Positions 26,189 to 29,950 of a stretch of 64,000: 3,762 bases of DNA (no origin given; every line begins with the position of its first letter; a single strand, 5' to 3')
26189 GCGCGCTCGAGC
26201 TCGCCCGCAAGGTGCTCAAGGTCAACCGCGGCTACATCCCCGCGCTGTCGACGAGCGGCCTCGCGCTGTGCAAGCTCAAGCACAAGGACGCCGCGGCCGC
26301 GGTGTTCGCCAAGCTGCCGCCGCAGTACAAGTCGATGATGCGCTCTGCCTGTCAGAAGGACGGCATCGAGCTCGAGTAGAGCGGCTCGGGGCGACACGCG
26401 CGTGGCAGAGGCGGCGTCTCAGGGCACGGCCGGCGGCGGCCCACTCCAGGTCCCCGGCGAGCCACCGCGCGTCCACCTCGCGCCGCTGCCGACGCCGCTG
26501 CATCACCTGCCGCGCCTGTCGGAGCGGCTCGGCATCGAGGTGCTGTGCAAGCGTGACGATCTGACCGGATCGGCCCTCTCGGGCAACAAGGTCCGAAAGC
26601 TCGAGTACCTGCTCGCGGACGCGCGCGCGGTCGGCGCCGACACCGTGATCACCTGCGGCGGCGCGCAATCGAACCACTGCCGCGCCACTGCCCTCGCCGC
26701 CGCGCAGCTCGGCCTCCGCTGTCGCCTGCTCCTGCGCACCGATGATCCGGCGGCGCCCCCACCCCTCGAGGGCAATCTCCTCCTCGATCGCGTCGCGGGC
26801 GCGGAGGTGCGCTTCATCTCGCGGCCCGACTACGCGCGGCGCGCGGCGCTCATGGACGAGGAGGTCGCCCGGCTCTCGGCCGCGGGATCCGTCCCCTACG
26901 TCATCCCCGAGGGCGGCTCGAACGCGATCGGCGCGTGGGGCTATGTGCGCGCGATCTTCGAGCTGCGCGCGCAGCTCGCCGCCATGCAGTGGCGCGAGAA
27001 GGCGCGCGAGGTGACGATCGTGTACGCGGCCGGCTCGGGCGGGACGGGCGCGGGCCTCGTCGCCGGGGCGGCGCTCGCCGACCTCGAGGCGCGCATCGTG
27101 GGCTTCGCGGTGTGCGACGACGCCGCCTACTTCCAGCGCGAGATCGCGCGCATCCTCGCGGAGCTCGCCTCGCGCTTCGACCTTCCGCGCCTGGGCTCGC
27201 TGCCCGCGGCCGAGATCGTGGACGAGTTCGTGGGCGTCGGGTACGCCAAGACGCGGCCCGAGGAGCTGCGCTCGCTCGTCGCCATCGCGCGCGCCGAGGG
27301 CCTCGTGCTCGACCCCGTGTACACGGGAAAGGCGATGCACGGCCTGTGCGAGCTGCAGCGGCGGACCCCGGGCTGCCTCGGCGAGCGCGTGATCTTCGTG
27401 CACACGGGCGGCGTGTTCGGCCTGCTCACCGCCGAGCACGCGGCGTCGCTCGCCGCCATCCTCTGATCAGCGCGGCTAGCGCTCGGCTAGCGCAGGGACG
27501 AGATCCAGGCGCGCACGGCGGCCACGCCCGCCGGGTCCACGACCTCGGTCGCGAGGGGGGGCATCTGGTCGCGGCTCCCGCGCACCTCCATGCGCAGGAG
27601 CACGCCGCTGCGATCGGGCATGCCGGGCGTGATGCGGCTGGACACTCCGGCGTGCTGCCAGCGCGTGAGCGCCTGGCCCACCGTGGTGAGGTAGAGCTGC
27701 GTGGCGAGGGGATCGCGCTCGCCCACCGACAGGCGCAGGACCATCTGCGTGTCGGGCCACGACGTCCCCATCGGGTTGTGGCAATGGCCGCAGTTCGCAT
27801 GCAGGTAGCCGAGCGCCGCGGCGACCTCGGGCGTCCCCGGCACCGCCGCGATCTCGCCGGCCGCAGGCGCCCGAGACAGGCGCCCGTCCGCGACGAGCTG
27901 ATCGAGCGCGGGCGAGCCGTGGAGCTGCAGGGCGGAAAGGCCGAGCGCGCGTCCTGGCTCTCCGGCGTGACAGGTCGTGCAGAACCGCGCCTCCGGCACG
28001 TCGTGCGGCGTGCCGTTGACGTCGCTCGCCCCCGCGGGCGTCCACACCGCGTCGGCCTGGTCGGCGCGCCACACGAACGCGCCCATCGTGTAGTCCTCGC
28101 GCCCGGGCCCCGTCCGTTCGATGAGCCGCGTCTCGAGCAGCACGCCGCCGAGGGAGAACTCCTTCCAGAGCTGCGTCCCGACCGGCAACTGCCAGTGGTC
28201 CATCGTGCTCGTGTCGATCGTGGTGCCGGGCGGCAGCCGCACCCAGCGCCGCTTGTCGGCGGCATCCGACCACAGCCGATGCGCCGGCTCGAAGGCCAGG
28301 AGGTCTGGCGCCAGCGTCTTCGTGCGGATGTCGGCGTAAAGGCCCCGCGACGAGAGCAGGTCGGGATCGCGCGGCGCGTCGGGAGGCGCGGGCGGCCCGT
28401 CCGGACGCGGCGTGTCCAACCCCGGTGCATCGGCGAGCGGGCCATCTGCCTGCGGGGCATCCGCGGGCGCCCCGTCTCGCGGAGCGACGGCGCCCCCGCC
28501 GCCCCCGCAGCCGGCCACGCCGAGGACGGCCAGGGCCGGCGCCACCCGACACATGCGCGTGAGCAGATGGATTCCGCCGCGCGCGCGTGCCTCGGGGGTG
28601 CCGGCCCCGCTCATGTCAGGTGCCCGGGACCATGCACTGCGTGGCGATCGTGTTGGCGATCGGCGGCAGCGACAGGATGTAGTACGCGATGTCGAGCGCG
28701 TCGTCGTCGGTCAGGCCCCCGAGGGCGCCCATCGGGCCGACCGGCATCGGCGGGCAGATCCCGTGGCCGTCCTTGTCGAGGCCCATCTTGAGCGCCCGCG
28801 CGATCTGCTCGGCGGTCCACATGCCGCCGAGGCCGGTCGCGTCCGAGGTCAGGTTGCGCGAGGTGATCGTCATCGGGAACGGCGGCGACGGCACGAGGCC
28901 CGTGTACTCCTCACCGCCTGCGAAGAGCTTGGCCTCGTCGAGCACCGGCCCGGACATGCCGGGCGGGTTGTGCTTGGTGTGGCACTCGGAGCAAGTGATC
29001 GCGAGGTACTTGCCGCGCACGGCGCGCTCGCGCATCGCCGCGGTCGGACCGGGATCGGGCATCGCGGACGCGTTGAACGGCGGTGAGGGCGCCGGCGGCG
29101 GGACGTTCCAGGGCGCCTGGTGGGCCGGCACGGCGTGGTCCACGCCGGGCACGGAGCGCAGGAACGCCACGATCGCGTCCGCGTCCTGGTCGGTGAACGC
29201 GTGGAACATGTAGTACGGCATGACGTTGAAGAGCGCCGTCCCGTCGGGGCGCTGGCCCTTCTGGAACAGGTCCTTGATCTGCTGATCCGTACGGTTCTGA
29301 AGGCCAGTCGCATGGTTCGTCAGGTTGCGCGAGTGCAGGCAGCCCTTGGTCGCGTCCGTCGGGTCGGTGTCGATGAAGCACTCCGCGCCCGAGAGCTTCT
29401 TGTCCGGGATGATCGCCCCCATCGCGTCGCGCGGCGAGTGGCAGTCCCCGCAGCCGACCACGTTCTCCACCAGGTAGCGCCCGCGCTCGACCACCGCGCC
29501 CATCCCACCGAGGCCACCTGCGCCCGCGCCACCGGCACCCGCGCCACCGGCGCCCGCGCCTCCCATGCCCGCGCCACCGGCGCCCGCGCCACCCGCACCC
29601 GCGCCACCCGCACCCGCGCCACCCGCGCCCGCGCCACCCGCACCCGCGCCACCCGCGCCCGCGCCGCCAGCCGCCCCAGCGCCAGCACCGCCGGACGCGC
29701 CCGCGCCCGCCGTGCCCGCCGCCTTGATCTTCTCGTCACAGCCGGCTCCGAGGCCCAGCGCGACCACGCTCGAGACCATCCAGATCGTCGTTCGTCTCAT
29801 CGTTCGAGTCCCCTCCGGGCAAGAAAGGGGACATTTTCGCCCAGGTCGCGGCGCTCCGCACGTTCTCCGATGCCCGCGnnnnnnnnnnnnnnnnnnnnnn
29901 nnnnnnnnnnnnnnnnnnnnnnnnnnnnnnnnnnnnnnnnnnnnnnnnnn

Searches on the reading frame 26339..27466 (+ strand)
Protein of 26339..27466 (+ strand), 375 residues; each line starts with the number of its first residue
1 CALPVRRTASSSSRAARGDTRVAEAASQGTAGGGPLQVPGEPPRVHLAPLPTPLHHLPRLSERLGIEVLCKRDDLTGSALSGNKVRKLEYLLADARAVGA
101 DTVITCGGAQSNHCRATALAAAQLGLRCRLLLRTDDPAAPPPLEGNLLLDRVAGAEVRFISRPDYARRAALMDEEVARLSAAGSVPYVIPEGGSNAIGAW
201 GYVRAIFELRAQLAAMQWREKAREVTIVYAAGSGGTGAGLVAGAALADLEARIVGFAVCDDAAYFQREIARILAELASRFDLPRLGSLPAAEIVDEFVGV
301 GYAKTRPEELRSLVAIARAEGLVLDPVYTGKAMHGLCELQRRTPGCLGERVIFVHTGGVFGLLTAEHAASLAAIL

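Call 65: search_protein_families(library=pfam, proteins=[window:26339-27466:+], max_evalue=0.01)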
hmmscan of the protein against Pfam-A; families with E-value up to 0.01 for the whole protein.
window:26339-27466:+ (375 aa): 1 family
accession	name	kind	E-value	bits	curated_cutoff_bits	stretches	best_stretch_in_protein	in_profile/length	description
PF00291.31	PALP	-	3.5e-44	151.7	35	1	48-357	4-295/295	Pyridoxal-phosphate dependent enzyme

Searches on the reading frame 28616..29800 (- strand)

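Call 65: search_protein_families(library=pfam, proteins=[window:28616-29800:-], max_evalue=0.01)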
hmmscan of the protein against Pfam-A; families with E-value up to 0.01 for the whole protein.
window:28616-29800:- (394 aa): 3 families
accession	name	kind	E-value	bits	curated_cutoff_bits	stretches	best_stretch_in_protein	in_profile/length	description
PF00034.26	Cytochrom_C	-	1.9e-11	45.6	21.3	1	105-217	2-89/90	Cytochrome c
PF13442.11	Cytochrome_CBB3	-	9.3e-06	26.3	27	0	104-214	3-68/68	Cytochrome C oxidase, cbb3-type, subunit III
PF07627.16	PSCyt3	-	0.0036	18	27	0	237-282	38-83/98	Protein of unknown function (DUF1588)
